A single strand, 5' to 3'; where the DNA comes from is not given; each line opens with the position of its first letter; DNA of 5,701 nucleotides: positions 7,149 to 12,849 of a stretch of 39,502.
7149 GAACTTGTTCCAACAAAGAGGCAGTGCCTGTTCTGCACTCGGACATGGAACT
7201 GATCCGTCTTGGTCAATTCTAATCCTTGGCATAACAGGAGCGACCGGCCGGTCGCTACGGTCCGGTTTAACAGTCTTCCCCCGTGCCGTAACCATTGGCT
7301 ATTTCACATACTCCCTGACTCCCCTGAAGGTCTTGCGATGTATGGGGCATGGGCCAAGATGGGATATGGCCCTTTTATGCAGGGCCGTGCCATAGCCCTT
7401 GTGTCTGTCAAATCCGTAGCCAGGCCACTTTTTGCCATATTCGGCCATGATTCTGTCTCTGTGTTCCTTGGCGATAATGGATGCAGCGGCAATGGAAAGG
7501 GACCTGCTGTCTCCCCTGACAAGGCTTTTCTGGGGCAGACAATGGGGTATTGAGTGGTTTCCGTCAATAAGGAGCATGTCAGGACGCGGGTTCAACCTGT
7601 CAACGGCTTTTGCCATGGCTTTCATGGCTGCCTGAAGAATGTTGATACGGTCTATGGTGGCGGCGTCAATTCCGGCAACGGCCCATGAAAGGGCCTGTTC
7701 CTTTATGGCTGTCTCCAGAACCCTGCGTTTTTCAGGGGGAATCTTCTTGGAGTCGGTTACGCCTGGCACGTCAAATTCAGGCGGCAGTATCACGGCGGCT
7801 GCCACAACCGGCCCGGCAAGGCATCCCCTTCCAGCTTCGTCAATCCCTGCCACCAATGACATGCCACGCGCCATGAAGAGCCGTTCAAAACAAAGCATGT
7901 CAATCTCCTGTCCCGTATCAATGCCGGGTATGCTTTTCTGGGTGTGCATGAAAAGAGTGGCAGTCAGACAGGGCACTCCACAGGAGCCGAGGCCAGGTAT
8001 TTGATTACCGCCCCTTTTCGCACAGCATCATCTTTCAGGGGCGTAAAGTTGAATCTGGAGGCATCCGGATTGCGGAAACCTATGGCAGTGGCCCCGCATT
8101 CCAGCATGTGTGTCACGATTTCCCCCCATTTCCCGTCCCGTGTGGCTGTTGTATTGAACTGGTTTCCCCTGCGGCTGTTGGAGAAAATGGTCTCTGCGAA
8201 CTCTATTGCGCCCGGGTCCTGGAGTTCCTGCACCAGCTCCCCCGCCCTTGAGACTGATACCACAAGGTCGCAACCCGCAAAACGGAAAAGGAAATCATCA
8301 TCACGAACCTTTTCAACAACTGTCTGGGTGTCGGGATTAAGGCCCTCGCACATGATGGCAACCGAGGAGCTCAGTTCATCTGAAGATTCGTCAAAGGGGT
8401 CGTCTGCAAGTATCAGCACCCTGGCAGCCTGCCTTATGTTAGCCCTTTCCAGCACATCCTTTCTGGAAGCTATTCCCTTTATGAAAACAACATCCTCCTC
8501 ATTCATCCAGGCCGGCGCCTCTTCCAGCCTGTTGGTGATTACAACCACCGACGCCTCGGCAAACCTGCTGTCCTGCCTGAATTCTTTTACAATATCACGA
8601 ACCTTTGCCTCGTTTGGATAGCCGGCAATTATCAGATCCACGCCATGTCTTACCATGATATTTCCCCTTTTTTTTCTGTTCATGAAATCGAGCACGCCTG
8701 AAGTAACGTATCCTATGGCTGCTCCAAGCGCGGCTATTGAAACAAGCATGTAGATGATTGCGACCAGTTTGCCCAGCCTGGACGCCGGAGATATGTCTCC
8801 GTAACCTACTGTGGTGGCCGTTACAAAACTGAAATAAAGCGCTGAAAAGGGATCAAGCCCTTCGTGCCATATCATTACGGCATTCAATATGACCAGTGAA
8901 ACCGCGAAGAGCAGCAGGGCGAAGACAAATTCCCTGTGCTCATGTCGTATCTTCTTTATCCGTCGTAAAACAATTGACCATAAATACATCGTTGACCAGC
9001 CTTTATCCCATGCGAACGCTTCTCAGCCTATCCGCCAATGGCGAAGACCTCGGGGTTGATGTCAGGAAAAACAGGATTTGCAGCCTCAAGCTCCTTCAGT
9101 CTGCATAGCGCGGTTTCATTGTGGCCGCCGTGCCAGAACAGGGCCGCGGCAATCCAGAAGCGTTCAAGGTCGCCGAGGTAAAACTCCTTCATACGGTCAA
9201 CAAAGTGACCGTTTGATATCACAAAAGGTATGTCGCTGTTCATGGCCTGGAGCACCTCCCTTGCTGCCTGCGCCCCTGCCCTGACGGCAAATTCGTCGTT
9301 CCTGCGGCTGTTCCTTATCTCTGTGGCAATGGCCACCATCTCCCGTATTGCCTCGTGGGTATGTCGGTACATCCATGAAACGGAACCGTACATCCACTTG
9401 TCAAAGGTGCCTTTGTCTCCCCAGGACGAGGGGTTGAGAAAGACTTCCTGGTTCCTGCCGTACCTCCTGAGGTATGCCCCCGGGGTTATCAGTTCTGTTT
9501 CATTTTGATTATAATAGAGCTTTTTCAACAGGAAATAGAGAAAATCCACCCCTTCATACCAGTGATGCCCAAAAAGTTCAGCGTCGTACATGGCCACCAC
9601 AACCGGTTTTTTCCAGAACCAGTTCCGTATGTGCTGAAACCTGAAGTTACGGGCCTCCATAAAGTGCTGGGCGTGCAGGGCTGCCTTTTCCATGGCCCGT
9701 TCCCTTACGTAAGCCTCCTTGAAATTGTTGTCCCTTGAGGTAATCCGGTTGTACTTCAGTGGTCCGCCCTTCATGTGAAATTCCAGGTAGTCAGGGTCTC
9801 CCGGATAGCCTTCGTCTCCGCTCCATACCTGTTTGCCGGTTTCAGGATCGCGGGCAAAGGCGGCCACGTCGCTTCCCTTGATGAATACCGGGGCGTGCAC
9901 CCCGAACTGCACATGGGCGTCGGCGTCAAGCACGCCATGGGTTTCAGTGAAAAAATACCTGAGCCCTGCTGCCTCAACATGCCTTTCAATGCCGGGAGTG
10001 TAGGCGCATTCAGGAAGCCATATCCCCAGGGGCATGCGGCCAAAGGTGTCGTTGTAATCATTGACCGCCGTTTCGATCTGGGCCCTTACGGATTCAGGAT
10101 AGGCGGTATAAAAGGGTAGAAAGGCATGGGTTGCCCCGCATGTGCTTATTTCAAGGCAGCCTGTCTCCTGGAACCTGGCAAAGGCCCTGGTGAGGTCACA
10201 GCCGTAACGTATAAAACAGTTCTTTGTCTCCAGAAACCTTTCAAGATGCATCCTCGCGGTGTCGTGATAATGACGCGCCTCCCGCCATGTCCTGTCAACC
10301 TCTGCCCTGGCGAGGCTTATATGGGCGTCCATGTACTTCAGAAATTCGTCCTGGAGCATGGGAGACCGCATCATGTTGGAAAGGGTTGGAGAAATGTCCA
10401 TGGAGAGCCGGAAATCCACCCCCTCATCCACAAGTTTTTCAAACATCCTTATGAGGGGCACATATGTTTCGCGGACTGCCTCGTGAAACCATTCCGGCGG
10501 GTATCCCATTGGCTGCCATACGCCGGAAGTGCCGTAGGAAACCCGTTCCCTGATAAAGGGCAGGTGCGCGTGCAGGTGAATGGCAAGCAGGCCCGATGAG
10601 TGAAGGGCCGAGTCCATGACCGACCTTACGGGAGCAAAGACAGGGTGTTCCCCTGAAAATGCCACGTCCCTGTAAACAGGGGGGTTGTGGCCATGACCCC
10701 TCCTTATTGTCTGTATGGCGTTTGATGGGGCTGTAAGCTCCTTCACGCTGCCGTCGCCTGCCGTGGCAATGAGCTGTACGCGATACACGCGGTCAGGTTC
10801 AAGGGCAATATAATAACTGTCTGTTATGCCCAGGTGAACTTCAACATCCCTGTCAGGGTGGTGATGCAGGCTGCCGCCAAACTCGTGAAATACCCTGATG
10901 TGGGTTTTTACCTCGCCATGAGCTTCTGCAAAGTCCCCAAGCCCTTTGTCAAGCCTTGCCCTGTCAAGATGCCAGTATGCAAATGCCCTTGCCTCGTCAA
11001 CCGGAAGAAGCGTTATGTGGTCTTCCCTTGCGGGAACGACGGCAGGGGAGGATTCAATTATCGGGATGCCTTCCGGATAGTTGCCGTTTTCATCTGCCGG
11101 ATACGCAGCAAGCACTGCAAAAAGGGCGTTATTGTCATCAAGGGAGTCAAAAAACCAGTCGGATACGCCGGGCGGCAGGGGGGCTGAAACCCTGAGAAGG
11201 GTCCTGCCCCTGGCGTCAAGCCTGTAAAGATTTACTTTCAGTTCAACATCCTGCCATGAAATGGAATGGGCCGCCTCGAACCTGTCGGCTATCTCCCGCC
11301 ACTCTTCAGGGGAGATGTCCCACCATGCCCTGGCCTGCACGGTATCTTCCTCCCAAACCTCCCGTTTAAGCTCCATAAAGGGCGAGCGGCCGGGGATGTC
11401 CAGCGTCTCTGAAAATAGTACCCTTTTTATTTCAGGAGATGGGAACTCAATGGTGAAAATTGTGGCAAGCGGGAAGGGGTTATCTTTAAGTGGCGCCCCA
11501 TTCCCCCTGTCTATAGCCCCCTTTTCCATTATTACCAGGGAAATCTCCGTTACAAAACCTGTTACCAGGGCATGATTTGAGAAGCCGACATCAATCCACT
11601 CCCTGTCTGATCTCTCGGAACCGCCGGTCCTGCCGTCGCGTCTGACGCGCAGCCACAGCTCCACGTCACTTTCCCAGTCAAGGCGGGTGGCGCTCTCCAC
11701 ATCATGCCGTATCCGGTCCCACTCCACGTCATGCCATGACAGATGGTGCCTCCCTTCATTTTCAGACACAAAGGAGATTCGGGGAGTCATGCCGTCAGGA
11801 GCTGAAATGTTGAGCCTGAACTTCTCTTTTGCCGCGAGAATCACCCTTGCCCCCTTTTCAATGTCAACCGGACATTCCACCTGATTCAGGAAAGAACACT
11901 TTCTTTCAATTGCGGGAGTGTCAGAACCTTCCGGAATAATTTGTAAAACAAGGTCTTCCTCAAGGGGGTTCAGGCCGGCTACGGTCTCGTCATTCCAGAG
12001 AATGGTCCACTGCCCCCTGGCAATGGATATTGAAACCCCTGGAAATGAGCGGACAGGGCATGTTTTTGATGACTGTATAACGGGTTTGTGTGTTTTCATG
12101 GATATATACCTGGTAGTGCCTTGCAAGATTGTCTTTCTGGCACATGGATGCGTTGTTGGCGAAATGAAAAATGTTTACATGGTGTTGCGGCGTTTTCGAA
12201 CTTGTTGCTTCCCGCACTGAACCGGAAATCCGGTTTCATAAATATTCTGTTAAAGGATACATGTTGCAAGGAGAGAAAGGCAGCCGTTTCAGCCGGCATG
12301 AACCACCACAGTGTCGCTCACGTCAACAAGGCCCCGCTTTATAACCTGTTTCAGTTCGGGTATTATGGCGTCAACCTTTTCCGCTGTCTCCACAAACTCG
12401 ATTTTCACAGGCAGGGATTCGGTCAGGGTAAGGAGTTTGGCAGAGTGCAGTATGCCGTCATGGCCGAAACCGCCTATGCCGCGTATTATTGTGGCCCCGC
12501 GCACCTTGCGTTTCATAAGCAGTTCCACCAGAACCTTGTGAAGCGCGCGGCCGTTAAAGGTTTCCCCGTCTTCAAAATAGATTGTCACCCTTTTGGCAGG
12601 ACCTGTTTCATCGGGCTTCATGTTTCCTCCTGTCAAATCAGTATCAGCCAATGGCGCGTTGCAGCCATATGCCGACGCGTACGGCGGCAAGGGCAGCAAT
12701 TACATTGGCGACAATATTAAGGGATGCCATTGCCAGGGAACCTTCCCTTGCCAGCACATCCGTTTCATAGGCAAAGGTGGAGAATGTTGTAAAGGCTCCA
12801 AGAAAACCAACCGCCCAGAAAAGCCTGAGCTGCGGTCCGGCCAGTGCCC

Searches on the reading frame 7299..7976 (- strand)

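Call 12: search_protein_families(library=pfam, proteins=[window:7299-7976:-])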
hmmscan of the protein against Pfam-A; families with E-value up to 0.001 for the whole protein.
window:7299-7976:- (225 aa): 1 family
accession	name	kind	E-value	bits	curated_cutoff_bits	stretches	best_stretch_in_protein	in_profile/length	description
PF01351.25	RNase_HII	-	1.3e-39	136.6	25.8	1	43-218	1-197/199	Ribonuclease HII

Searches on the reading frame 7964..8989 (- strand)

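Call 11: search_protein_families(library=pfam, proteins=[window:7964-8989:-])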
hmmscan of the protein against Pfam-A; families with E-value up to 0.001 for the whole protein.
window:7964-8989:- (341 aa): 4 families
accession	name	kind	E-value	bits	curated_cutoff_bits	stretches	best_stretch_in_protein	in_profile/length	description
PF07885.22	Ion_trans_2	-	7.2e-17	61.5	22.5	1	29-96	3-74/79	Ion channel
PF22614.2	Slo-like_RCK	-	8.7e-09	35.5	24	1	120-214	7-104/119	Calcium-activated potassium channel slowpoke-like RCK domain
PF02254.24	TrkA_N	-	2.2e-07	31.6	23.8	1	133-245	13-115/116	TrkA-N domain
PF00520.37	Ion_trans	-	1.3e-05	24.9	25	1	25-97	140-231/241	Ion transport protein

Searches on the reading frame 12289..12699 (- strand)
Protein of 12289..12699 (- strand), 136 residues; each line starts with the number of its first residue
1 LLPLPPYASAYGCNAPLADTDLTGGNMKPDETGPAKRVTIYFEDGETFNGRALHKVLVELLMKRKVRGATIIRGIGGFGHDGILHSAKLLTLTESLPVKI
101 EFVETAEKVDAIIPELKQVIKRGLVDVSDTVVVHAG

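Call 11: search_protein_families(library=pfam, proteins=[window:12289-12699:-])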
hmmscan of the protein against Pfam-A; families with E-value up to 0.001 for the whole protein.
window:12289-12699:- (136 aa): 2 families
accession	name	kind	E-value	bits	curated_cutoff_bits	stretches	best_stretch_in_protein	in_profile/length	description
PF02641.20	DUF190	-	6.2e-27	94.2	23.4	1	36-129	1-94/97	Uncharacterized ACR, COG1993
PF00543.27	P-II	-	1.3e-06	29.1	25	1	55-134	14-99/102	Nitrogen regulatory protein P-II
